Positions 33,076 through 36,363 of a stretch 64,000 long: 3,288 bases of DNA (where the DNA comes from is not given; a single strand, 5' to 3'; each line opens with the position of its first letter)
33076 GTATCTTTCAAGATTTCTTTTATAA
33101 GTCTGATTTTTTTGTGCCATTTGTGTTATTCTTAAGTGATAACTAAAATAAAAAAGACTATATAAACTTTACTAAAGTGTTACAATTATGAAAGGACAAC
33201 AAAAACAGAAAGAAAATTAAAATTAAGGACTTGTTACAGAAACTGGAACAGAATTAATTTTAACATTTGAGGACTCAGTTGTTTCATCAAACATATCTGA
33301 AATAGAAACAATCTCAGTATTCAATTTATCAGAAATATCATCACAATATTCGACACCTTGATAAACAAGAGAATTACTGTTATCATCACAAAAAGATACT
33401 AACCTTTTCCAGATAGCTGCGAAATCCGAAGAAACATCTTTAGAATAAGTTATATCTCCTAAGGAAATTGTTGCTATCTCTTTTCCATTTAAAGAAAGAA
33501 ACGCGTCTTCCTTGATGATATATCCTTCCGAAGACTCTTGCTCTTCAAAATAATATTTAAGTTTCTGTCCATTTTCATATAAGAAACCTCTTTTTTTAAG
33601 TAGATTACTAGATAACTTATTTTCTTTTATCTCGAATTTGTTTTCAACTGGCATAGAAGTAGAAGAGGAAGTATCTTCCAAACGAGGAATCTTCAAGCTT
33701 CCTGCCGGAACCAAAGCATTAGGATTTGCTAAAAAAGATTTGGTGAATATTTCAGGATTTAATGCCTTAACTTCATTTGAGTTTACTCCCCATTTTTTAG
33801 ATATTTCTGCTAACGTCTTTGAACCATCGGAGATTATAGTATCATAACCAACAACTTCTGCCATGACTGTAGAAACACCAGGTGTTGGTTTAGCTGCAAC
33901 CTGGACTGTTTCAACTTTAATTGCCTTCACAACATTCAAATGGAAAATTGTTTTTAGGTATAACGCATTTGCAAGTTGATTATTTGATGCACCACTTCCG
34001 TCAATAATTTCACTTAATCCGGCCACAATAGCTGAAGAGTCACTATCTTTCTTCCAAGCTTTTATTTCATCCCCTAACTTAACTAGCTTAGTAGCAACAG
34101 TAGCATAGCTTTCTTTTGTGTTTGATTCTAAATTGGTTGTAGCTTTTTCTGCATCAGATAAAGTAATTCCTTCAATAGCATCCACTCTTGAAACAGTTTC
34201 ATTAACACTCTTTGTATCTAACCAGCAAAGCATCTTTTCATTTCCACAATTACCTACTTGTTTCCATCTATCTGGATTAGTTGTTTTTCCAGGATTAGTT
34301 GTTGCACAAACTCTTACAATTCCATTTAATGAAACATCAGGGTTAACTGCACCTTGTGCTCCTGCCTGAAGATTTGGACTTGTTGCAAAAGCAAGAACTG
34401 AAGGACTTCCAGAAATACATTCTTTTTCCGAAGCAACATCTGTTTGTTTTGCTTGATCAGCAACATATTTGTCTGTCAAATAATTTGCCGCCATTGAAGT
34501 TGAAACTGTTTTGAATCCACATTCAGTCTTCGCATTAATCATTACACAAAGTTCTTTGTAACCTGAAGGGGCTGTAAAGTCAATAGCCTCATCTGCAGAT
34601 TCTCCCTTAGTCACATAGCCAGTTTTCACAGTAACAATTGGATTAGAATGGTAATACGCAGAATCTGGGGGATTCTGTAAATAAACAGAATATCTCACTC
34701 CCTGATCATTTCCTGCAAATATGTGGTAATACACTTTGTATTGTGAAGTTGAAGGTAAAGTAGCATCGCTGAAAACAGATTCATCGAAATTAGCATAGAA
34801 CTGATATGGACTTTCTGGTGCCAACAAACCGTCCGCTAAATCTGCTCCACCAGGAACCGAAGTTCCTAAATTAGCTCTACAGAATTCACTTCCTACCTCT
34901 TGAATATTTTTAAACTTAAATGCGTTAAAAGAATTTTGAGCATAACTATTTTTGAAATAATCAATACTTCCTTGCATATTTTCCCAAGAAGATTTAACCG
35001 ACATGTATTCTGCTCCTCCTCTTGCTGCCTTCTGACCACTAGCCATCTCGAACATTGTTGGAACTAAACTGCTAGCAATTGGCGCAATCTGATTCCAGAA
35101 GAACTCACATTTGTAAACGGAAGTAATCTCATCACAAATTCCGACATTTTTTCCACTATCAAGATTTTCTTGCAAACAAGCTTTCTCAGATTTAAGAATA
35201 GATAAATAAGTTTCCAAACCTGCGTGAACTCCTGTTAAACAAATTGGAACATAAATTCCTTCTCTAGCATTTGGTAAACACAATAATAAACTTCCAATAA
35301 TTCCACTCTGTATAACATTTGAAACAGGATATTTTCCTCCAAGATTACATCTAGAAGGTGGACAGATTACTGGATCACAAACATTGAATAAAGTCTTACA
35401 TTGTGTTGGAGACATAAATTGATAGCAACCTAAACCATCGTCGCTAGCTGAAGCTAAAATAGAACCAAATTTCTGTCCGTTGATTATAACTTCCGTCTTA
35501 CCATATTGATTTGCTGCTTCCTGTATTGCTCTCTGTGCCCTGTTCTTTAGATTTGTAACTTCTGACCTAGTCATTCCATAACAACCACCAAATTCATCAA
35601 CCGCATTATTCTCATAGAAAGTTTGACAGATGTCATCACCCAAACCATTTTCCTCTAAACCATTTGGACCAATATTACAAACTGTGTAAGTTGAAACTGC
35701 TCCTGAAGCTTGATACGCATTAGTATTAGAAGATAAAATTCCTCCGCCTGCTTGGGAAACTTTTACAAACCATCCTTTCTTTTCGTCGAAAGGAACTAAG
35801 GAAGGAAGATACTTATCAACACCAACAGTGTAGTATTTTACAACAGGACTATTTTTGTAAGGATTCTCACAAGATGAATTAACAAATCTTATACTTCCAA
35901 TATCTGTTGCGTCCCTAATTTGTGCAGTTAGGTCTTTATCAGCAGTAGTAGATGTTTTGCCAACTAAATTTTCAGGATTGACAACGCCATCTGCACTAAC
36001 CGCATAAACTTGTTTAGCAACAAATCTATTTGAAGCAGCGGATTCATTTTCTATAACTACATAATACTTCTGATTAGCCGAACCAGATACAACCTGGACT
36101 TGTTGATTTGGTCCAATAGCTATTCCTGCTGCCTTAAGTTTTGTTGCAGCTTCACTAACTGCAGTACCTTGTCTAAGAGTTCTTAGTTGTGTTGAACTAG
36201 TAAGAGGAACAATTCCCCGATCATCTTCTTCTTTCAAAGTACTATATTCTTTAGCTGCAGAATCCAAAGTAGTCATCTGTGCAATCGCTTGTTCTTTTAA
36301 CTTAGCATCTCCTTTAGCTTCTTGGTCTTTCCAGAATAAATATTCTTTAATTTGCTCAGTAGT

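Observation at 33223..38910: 1895-aa orphan giant with a Cys-dense hydrophobic core and a LysM-like C-terminal module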

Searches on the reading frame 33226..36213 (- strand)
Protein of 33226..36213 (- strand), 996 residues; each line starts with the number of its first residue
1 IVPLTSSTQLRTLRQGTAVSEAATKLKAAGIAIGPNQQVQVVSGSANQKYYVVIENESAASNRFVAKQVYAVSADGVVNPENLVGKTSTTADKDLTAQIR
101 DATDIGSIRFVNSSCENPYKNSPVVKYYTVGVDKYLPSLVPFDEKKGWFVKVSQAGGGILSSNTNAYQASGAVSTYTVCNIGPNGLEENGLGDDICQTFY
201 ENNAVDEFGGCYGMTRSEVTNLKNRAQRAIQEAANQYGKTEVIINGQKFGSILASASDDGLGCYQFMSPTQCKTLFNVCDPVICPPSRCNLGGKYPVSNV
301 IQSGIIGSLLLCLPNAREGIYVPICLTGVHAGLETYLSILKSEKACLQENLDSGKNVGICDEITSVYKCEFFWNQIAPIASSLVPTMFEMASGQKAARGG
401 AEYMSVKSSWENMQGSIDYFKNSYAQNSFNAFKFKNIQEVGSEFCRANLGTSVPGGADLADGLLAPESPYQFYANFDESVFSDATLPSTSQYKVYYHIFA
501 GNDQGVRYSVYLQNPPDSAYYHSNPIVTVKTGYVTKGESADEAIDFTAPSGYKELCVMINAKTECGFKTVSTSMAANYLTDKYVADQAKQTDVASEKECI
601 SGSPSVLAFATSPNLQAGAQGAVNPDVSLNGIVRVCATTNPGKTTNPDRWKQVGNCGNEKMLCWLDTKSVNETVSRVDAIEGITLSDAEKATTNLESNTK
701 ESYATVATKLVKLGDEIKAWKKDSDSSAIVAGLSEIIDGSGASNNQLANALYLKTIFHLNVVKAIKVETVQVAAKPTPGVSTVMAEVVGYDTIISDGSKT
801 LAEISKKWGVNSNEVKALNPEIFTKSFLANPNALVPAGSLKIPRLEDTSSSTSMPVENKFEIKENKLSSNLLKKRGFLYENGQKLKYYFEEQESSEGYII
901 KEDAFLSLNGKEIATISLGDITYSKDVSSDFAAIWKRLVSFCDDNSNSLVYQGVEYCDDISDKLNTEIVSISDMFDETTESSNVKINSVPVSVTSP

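Call 46: predict_structure(alignment_id=A3)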
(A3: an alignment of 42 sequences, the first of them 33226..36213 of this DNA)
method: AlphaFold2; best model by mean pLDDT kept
length: 996 residues; sequences in the alignment: 42
mean_pLDDT: 63.1   pTM: 0.42
mean pLDDT of the five models: 63.1, 62.0, 60.8, 59.6, 57.6
residues with pLDDT >= 90: 143; 70-90: 340; 50-70: 145; < 50: 368
segments of 3 or more residues with pLDDT < 50: 156-163, 256-263, 278-284, 365-373, 376-464, 684-699, 768-996
pLDDT, mean of each block of 10 residues (from residue 1): 69 82 92 90 89 88 87 88 71 74 86 79 88 85 94 59 64 88 82 84 77 80 93 92 94 59 50 53 54 62 62 60 62 68 69 65 49 47 45 39 41 46 43 35 36 36 56 86 70 88 86 80 83 89 86 89 86 79 85 87 73 66 75 90 88 91 91 79 50 46 77 89 83 78 75 88 63 42 33 27 25 27 33 31 29 29 25 24 28 27 25 27 31 42 33 33 32 29 27 27
secondary structure, 60 per line:
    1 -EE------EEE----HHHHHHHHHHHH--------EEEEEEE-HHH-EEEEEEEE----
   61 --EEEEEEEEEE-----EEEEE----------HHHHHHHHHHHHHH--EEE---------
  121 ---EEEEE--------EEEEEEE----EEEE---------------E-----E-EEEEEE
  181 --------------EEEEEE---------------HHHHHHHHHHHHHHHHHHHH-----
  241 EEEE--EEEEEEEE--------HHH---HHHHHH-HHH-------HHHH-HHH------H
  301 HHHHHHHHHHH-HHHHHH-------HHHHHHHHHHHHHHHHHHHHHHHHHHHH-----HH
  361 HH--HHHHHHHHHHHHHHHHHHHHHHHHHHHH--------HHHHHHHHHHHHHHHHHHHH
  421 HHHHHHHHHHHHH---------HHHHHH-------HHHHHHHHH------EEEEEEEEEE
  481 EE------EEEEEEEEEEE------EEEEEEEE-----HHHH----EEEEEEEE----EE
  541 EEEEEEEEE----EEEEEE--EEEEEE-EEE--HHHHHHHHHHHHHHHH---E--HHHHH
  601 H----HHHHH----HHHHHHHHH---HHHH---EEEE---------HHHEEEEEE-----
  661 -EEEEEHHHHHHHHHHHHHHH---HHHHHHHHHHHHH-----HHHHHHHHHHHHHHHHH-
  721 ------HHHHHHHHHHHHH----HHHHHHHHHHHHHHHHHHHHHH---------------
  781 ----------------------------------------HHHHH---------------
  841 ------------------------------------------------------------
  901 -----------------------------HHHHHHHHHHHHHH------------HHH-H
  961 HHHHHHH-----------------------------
elements in order (helices of 4 or more, strands of 3 or more residues): E10-12 H17-28 E37-43 E49-56 E63-72 E78-82 H93-106 E109-111 E124-128 E137-143 E148-151 E175-180 E195-200 H216-235 E241-244 E247-254 H269-274 H286-289 H300-311 H313-318 H326-353 H359-362 H365-392 H401-433 H443-448 H456-464 E471-482 E489-499 E506-513 H519-522 E527-534 E539-549 E554-559 E562-567 E569-571 H574-589 H596-601 H606-610 H615-623 H627-630 E634-637 E650-655 E662-666 H667-681 H685-697 H703-719 H727-739 H744-765 H821-825 H930-943 H960-967
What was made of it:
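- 35080..35439 (-): Cys-dense segment, aa 1158-1277, with 10 invariant Cys including C-x4-C-x4-C (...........). Modelled as helices at pLDDT 50-69, falling below 50 from aa ~1264 (call 46).
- On LysM domain (PF01476): The AF2 model of aa 900-1895 leaves aa 1667-1895 at pLDDT 25-33 with almost no secondary structure (call 46).
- AF2 gives pLDDT 25-33 for the whole tail (call 46).
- Tried and rejected: AF2 test of the LysM fold: uninformative, because the tail has no alignment depth (call 46).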

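Call 50: fold_search(model_id=the predicted structure, library=pdb)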
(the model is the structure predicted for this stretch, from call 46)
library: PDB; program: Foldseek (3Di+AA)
matches with E <= 10: 1163; with E <= 0.001: 0
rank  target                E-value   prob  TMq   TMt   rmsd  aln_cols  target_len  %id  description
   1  3qrl                  2.3e-02  0.69  0.07  0.29   7.1       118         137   11  Crystal Structure of the Taf14 YEATS domain (released 2012-02-29)
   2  5sva_n                2.4e-02  0.77  0.06  0.23   6.1       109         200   13  Mediator-RNA Polymerase II Pre-Initiation Complex (released 2016-09-28)
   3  1tza_A                2.8e-02  0.96  0.07  0.40   6.8       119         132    5  X-ray structure of Northeast Structural Genomics Consortium target SoR45 (released 2004-07-27)
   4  8va3_A                3.3e-02  0.66  0.06  0.08   7.8       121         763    8  Crystal structure of CapGH3b enzyme retrieved from capybara gut metagenome (released 2024-10-23)
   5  8dke_P                3.5e-02  0.18  0.07  0.16  19.9       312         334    9  Cryo-EM structure of cystinosin in a cytosol-open state (released 2022-09-21)
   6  4c47_B                3.9e-02  0.30  0.06  0.20  25.2       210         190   10  Salmonella enterica trimeric lipoprotein SadB (released 2014-01-08)
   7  3aad_D                4.1e-02  0.66  0.06  0.24   7.5       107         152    6  Structure of the histone chaperone CIA/ASF1-double bromodomain complex linking histone modifications and site-specific (released 2010-04-28)
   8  8va3_B                4.1e-02  0.47  0.06  0.08   8.3       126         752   11  Crystal structure of CapGH3b enzyme retrieved from capybara gut metagenome (released 2024-10-23)
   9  3abz_C                4.3e-02  0.25  0.05  0.06  11.8       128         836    8  Crystal structure of Se-Met labeled Beta-glucosidase from Kluyveromyces marxianus (released 2010-08-11)
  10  7vcq_D                4.8e-02  0.57  0.07  0.24   6.9       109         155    6  structure of viral protein BKRF4 in complex with H3.3-H4-ASF1 (released 2022-08-03)
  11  5k6l                  4.8e-02  0.23  0.05  0.06  13.1       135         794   13  Structure of a GH3 b-glucosidase from cow rumen metagenome (released 2016-10-05)
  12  8dhl_A                5.1e-02  0.87  0.07  0.08   5.5       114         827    9  Tannerella forsythia beta-glucuronidase (L2) (released 2023-05-17)
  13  6qub_A                5.4e-02  0.75  0.08  0.09  10.2       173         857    9  Truncated beta-galactosidase III from Bifidobacterium bifidum in complex with galactose (released 2020-03-18)
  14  8b6l_E                5.4e-02  0.23  0.06  0.24  18.7       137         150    9  Subtomogram average of the human Sec61-TRAP-OSTA-translocon (released 2022-12-07)
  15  6r5r_A                5.7e-02  0.47  0.06  0.08   7.6       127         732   14  The crystal structure of Glycoside Hydrolase BglX inactive mutant D286N from P. aeruginosa in complex with cellobiose (released 2020-04-15)
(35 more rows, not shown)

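Call 70: search_solved_structures(query=A1, max_evalue=1)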
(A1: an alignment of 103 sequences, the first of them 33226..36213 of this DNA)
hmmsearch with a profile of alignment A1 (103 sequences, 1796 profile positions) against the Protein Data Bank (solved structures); distinct sequences matched with E-value up to 1: 4.
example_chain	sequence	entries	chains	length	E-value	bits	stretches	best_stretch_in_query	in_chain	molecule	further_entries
2jqq_A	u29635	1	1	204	0.71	10.2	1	1565-1661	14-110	Conserved oligomeric Golgi complex subunit 2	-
6uxv_C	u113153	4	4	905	0.81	10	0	825-939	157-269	SWI/SNF chromatin-remodeling complex subunit SNF5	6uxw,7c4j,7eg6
7egm_C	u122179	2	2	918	0.83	10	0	825-939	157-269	SWI/SNF chromatin-remodeling complex subunit SNF5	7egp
6zvk_L2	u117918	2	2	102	0.98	9.7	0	1090-1139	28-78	Ribosomal protein L10 (Predicted)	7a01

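Call 76: fold_search(model_id=the predicted structure, library=viral)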
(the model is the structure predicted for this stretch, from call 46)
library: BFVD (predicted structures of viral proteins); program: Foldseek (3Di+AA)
matches with E <= 10: 128; with E <= 0.001: 0
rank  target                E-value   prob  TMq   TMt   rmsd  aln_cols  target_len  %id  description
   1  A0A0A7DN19            1.1e-02  0.09  0.04  0.04  57.1       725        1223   11  Adsorption protein [Lactobacillus phage Ldl1]
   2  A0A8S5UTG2            1.9e-02  0.60  0.06  0.25  12.8       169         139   12  Uncharacterized protein [Myoviridae sp. ctYA416]
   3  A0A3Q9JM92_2          3.2e-02  0.21  0.07  0.07  56.9       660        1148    9  (no name in the UniProt tables at hand)
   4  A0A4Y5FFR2            4.0e-02  0.10  0.06  0.06  28.8       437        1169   12  Structural component of the tail fiber [Lactobacillus phage SAC12B]
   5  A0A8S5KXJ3            4.2e-02  0.04  0.04  0.06  30.8       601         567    7  Maturation protein [ssRNA phage AVE015]
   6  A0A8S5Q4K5            8.1e-02  0.44  0.07  0.19  19.9       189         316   13  Uncharacterized protein [Siphoviridae sp. ctQqU1]
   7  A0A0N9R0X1            1.4e-01  0.10  0.04  0.07  35.9       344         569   13  Uncharacterized protein [Chrysochromulina ericina virus CeV-01B]
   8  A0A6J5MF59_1          1.5e-01  0.80  0.07  0.09   4.7       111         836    9  Uncharacterized protein [uncultured Caudovirales phage]
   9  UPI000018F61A         1.6e-01  0.08  0.04  0.11  23.6       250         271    7  (no name look-up for this kind of identifier)
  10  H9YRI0                1.9e-01  0.33  0.07  0.24   8.5       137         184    7  (no name in the UniProt tables at hand)
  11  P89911                1.9e-01  0.20  0.06  0.13  36.2       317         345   14  Orf 1035 protein [Spodoptera littoralis nuclear polyhedrosis virus]
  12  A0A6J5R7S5            2.2e-01  0.54  0.07  0.10   5.2       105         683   13  Peptidase S8/S53 domain containing protein [uncultured Caudovirales phage]
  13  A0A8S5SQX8            2.3e-01  0.38  0.07  0.27  15.2       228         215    8  Uncharacterized protein [Podoviridae sp. ctXBg1]
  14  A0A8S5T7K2            2.3e-01  0.35  0.07  0.17   9.4       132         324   11  Sel1-like repeat [Myoviridae sp. cta6i12]
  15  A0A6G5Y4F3            3.5e-01  0.03  0.05  0.09  76.4       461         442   10  (no name in the UniProt tables at hand)
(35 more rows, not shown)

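Call 78: find_related_loci(query=A3, collection=genome_contigs, flank=6000)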
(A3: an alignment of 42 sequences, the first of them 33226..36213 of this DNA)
Query A3 (996 aa) in genome_contigs; peptide patterns used: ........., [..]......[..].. (x = any residue, [..] = any of these).
466 stretches matched a pattern; 456 encode a relative of the query (tblastn E <= 1e-3); the best 80 are kept; 80 distinct loci.
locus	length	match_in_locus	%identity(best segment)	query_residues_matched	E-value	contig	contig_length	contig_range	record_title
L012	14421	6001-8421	52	32-843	0e+0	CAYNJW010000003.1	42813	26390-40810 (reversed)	MAG TPA_asm: Candidatus Woesearchaeota archaeon isolate binchicken_co67_274 genome assembly, contig: NODE_772_length_428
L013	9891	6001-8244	49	30-782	0e+0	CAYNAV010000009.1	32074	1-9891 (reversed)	MAG TPA_asm: Candidatus Woesearchaeota archaeon isolate SRP178699_co1_438 genome assembly, contig: NODE_1442_length_3207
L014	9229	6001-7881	54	93-718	0e+0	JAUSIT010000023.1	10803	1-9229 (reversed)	MAG: Nanoarchaeota archaeon isolate E14_metabat.bin.268 E14_k141_573055, whole genome shotgun sequence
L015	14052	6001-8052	52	114-779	0e+0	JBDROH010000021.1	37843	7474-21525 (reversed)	MAG: archaeon isolate MEGAHIT-group-1.942 k141_8619024, whole genome shotgun sequence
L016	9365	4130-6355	48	30-778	0e+0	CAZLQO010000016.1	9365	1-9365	MAG TPA_asm: Candidatus Woesearchaeota archaeon isolate SRP178699_co1_15 genome assembly, contig: NODE_10238_length_9365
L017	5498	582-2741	47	86-770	0e+0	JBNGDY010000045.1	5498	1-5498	MAG: Candidatus Nanoarchaeia archaeon isolate E05-049 bin34.fa-45, whole genome shotgun sequence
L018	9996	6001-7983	53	114-763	0e+0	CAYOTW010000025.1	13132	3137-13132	MAG TPA_asm: Candidatus Woesearchaeota archaeon isolate SRP332253_co1_15 genome assembly, contig: NODE_7994_length_13132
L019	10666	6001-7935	51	107-749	0e+0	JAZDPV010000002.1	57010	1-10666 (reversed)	MAG: archaeon isolate MEGAHIT-group-0.861 k141_10687923, whole genome shotgun sequence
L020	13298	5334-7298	50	107-759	0e+0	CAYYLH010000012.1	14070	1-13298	MAG TPA_asm: Candidatus Woesearchaeota archaeon isolate SRP252850_co1_223 genome assembly, contig: NODE_8091_length_1407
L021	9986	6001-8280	46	69-796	0e+0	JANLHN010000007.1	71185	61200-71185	MAG: Nanoarchaeota archaeon isolate P6-18 k99_373282, whole genome shotgun sequence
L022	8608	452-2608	49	93-770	0e+0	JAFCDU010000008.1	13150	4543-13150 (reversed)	Candidatus Pacearchaeota archaeon isolate Meg22_1012_Bin_115 Meg22_1012_Bin_115_scaffold_14822, whole genome shotgun seq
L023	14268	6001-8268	45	36-765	0e+0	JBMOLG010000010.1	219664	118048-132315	MAG: Nanoarchaeota archaeon isolate Betzabe_MAG018 MAG018_11, whole genome shotgun sequence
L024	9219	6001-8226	47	93-780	0e+0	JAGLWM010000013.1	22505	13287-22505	MAG: Candidatus Pacearchaeota archaeon isolate RS_12_23 ZL285.bin.23.fa_13, whole genome shotgun sequence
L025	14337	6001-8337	44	21-766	0e+0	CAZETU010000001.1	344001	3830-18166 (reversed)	MAG TPA_asm: Candidatus Woesearchaeota archaeon isolate binchicken_co243_217 genome assembly, contig: NODE_3_length_3440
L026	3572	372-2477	48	120-773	0e+0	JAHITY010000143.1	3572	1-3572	MAG: Candidatus Omnitrophota bacterium isolate MM_PC_MetaG.mb.228 MM_PC_MetaG.mb.228_k141_400380, whole genome shotgun s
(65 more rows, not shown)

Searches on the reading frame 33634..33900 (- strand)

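Call 7: search_protein_families(library=pfam, proteins=[window:33634-33900:-], max_evalue=10)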
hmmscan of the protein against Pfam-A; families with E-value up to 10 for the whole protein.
seq(89 aa): 1 family
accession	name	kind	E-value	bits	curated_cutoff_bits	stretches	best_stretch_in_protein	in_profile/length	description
PF08221.17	HTH_9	-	0.14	12.7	23.4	1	19-45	19-45/62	RNA polymerase III subunit RPC82 helix-turn-helix domain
